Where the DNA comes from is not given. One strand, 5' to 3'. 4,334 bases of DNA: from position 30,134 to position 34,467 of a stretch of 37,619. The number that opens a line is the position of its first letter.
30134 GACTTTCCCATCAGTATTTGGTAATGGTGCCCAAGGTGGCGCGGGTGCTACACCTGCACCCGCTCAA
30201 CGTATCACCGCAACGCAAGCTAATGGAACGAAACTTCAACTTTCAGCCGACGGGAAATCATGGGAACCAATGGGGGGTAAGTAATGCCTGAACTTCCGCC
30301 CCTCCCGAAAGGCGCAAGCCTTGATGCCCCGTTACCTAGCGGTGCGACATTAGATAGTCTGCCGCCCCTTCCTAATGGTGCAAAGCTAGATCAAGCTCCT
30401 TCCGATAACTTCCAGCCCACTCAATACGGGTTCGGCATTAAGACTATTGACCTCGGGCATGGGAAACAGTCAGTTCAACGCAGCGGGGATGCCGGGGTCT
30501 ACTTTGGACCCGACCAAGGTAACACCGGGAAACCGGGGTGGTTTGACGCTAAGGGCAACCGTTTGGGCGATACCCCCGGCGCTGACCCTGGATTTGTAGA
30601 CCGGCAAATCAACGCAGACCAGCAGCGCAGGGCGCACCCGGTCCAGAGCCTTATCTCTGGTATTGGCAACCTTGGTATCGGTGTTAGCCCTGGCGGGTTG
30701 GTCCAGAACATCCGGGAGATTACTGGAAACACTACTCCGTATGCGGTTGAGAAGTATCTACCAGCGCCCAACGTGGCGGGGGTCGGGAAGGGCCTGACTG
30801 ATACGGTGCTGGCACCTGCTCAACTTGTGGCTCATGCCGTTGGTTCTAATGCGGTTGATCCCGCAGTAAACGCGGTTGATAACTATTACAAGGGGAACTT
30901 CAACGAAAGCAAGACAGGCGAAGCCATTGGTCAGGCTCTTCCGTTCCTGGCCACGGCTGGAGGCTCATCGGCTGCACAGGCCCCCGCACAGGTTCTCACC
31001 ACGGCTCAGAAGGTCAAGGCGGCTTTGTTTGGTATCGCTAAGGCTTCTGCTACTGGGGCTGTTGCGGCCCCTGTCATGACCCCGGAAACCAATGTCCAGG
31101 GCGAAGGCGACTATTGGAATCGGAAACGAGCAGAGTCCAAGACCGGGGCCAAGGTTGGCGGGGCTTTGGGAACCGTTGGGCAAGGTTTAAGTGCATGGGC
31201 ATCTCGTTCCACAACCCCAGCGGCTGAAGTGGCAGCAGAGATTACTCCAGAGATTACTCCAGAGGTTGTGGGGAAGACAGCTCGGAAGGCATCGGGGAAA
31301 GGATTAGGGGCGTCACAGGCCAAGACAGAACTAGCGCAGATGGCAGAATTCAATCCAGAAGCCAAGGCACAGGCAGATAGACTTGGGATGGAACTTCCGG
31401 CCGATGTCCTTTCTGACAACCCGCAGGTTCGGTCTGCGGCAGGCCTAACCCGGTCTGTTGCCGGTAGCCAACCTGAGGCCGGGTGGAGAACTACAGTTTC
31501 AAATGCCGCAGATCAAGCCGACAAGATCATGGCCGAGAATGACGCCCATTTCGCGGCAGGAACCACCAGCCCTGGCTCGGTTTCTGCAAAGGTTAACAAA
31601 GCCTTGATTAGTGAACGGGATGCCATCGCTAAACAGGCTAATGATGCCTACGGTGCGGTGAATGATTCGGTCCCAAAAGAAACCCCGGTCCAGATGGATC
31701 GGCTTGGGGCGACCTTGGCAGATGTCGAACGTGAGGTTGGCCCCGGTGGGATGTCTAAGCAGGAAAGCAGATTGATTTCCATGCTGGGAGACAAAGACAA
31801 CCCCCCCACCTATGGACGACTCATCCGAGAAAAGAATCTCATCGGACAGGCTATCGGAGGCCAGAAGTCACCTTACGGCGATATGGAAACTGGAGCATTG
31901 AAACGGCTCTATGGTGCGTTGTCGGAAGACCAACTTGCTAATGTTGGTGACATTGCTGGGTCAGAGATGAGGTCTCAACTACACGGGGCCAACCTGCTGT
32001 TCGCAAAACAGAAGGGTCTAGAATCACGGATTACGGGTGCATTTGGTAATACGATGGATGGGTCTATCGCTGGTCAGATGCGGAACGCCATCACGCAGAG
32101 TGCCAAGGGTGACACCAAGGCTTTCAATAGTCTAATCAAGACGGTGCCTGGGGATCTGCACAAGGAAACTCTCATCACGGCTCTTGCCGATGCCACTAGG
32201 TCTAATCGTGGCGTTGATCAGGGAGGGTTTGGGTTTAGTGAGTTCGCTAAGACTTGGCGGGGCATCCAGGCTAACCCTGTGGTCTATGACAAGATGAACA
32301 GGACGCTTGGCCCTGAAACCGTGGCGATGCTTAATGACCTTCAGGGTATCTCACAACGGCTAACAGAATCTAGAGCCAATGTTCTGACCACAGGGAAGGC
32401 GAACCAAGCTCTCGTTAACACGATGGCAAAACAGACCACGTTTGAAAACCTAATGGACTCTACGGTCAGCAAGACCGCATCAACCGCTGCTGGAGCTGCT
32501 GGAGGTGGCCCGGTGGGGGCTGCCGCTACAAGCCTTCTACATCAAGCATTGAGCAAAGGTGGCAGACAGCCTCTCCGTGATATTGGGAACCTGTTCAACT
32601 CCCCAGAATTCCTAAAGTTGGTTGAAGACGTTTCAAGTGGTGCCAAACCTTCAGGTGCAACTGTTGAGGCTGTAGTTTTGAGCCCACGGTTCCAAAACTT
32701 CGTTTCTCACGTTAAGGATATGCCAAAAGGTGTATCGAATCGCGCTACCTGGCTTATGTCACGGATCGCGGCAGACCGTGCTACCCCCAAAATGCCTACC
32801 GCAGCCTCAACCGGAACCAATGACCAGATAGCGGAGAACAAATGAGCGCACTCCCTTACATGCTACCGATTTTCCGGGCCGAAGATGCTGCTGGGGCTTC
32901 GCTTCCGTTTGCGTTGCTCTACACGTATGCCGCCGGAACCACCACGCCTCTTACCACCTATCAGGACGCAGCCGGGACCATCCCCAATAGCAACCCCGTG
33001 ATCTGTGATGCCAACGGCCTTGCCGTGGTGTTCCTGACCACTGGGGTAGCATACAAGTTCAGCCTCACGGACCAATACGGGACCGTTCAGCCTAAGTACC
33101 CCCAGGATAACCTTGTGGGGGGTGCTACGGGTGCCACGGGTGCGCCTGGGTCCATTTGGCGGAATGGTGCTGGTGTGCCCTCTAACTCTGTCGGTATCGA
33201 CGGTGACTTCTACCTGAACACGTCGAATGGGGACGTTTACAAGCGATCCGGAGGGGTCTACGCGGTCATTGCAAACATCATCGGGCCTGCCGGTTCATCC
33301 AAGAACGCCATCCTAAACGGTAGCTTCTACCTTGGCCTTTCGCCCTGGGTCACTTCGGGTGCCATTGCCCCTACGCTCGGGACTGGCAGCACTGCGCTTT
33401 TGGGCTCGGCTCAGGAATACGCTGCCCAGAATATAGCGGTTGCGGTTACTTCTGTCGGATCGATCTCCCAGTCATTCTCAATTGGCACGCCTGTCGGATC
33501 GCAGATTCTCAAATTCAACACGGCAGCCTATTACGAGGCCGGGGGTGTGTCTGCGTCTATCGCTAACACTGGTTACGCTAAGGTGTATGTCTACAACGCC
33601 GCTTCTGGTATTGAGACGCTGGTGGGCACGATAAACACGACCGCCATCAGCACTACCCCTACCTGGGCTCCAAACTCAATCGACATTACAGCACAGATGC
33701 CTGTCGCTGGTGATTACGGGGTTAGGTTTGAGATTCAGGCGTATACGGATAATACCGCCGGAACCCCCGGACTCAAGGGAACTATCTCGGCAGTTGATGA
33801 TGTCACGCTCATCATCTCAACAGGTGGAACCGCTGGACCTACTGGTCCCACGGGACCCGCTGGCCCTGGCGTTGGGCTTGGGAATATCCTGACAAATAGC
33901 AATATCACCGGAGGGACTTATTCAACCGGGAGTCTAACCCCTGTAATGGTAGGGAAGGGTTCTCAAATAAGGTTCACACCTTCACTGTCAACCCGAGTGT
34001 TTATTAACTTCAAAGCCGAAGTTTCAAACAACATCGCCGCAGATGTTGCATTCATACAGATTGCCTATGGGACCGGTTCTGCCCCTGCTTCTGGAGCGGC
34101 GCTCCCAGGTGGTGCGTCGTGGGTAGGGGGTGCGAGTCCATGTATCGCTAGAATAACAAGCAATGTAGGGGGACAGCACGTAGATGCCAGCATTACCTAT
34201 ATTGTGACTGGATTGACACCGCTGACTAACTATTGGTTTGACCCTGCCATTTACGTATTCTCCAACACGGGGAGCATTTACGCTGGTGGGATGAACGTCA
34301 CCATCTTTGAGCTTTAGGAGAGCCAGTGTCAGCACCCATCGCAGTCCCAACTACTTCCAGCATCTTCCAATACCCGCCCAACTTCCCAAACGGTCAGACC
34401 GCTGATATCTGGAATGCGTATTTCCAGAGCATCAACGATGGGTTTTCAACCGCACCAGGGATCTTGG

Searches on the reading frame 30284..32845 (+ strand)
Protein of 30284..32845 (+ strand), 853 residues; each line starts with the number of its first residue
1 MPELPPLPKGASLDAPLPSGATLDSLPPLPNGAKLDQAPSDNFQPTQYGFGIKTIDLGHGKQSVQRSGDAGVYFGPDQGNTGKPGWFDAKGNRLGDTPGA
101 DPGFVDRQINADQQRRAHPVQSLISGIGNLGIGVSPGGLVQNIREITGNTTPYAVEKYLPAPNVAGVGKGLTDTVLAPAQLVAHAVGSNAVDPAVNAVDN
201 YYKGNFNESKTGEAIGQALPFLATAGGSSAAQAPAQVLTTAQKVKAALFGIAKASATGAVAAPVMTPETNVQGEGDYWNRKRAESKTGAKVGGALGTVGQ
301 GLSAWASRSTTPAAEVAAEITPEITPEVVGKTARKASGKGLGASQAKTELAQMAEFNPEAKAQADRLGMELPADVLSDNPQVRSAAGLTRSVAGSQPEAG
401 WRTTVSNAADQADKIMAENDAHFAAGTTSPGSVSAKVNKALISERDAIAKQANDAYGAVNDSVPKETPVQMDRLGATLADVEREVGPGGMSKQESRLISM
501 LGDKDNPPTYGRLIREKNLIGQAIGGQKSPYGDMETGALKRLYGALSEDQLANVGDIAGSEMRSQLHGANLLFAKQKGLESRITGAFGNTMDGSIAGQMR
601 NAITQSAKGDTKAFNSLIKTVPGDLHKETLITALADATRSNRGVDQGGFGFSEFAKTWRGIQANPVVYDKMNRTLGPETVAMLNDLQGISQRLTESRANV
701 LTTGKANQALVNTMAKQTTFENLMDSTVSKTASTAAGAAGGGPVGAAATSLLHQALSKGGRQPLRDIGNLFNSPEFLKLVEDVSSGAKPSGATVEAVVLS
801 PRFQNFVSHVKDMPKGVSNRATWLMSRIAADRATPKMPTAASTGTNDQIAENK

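Call 16: search_protein_families(library=phrogs, proteins=[window:30284-32845:+], max_evalue=0.001)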
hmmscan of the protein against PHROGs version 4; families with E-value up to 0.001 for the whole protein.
window:30284-32845:+ (853 aa): 1 family
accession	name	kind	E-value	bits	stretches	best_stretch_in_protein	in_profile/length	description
phrog_6704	-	unknown function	8.4e-40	137.9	1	212-786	108-658/707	-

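Call 38: search_protein_families(library=pfam, proteins=[window:30284-32845:+], max_evalue=0.01)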
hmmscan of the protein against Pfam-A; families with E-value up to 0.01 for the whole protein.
window:30284-32845:+ (853 aa): 0 families

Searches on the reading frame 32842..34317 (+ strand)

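Call 16: search_protein_families(library=phrogs, proteins=[window:32842-34317:+], max_evalue=0.001)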
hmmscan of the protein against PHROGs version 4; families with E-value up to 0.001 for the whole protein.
window:32842-34317:+ (491 aa): 1 family
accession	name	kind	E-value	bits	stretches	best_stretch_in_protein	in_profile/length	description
phrog_26190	-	unknown function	1.6e-06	28.6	1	24-87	24-87/260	-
